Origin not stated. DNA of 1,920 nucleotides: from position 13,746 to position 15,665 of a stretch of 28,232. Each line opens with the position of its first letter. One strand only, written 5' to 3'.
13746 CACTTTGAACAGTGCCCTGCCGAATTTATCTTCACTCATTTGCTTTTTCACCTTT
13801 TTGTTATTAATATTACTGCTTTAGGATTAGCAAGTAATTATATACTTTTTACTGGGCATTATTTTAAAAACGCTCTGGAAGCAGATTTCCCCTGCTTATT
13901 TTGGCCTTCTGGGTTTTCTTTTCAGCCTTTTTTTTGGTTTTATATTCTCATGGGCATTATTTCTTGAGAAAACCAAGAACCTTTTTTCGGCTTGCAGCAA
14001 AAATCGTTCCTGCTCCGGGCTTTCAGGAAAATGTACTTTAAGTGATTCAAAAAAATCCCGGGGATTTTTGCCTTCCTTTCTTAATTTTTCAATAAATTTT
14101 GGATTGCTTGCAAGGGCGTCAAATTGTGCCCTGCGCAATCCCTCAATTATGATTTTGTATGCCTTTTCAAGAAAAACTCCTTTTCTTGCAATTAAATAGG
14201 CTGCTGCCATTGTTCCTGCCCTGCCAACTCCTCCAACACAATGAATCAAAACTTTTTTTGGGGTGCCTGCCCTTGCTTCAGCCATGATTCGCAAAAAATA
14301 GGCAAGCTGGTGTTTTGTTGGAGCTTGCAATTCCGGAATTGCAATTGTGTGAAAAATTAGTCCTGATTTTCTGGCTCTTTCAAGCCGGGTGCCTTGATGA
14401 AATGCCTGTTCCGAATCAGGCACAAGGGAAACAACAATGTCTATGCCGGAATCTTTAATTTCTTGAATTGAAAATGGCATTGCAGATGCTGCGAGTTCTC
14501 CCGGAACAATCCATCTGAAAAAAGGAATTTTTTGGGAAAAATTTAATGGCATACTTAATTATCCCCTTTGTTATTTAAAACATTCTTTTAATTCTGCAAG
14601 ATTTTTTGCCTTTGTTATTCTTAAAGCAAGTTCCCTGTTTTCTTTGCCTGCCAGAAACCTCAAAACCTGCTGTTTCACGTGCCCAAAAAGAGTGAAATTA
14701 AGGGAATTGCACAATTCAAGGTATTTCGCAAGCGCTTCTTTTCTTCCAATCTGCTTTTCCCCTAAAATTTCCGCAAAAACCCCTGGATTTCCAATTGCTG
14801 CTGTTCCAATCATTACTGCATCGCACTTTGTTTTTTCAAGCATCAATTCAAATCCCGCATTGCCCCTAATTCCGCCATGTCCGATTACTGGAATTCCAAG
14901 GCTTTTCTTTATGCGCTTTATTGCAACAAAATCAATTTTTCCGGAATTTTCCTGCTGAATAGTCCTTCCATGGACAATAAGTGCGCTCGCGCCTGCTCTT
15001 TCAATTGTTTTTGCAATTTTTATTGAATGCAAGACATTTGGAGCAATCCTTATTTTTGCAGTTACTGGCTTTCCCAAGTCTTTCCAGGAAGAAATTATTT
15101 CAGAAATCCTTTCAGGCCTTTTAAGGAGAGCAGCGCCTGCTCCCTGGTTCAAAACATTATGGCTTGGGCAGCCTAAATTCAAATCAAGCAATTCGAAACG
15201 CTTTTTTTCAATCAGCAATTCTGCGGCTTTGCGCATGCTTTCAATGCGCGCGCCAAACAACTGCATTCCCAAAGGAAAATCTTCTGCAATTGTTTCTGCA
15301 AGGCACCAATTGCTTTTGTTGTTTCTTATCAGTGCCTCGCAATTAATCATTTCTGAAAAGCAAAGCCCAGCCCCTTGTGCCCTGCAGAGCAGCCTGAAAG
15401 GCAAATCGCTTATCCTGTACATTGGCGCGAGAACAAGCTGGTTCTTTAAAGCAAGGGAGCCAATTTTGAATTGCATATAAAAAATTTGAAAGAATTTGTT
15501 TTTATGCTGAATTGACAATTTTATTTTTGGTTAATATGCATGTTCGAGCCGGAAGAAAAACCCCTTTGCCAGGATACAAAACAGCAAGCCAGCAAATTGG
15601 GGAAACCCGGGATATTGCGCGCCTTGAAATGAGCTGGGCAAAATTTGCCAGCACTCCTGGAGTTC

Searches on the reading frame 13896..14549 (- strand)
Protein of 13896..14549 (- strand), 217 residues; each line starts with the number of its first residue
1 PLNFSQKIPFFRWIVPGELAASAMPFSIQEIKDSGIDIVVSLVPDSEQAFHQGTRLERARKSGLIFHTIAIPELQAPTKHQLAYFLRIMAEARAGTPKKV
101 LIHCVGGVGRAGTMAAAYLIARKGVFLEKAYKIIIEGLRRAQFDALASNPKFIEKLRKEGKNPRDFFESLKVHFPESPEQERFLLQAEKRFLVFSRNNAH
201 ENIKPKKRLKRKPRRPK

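Call 71: search_protein_families(library=pfam, proteins=[window:13896-14549:-], max_evalue=0.01)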
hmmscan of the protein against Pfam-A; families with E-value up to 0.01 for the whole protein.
window:13896-14549:- (217 aa): 7 families
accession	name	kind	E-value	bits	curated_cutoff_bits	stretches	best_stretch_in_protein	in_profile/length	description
PF22784.1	PTP-SAK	-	7e-19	68.8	27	1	10-121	3-111/153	Swiss Army Knife protein, DSP-PTPase phosphatase domain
PF22785.1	Tc-R-P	-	1.1e-14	55.2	27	1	27-121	15-103/106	Polymorphic toxin system, DSP-PTPase phosphatase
PF00782.25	DSPc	-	7.7e-11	42.4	33.5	1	76-158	53-129/133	Dual specificity phosphatase, catalytic domain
PF22741.1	PTP-NADK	-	6.6e-08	32.6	27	1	34-124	47-136/163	DSP-PTPase phosphatase fused to NAD+ Kinase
PF14566.11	PTPlike_phytase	-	3.2e-05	24.5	27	1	48-119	86-155/158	Inositol hexakisphosphate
PF00102.32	Y_phosphatase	-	4e-05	23.8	20.9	1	64-122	135-194/234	Protein-tyrosine phosphatase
PF05706.17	CDKN3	-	0.00024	21.3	20.7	1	29-120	65-156/168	Cyclin-dependent kinase inhibitor 3 (CDKN3)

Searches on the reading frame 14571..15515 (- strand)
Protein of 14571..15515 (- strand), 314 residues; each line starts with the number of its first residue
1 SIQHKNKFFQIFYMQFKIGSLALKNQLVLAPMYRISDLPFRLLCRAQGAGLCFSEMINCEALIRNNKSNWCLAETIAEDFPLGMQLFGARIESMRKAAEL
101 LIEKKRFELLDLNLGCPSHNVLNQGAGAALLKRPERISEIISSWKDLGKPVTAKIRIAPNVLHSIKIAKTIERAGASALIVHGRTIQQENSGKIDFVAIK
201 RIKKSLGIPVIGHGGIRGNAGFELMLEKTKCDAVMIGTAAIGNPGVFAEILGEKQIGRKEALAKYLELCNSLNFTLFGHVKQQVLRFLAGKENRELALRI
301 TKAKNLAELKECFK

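Call 71: search_protein_families(library=pfam, proteins=[window:14571-15515:-], max_evalue=0.01)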
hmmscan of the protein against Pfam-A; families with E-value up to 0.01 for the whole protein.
window:14571-15515:- (314 aa): 3 families
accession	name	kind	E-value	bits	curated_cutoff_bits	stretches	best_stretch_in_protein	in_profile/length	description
PF01207.24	Dus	-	2.1e-57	195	20.4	1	29-271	2-250/311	Dihydrouridine synthase (Dus)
PF00977.27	His_biosynth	-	5.4e-06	26.5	23.6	1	164-252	31-117/228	Histidine biosynthesis protein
PF03060.21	NMO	-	0.0035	17.2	28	1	161-241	142-226/331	Nitronate monooxygenase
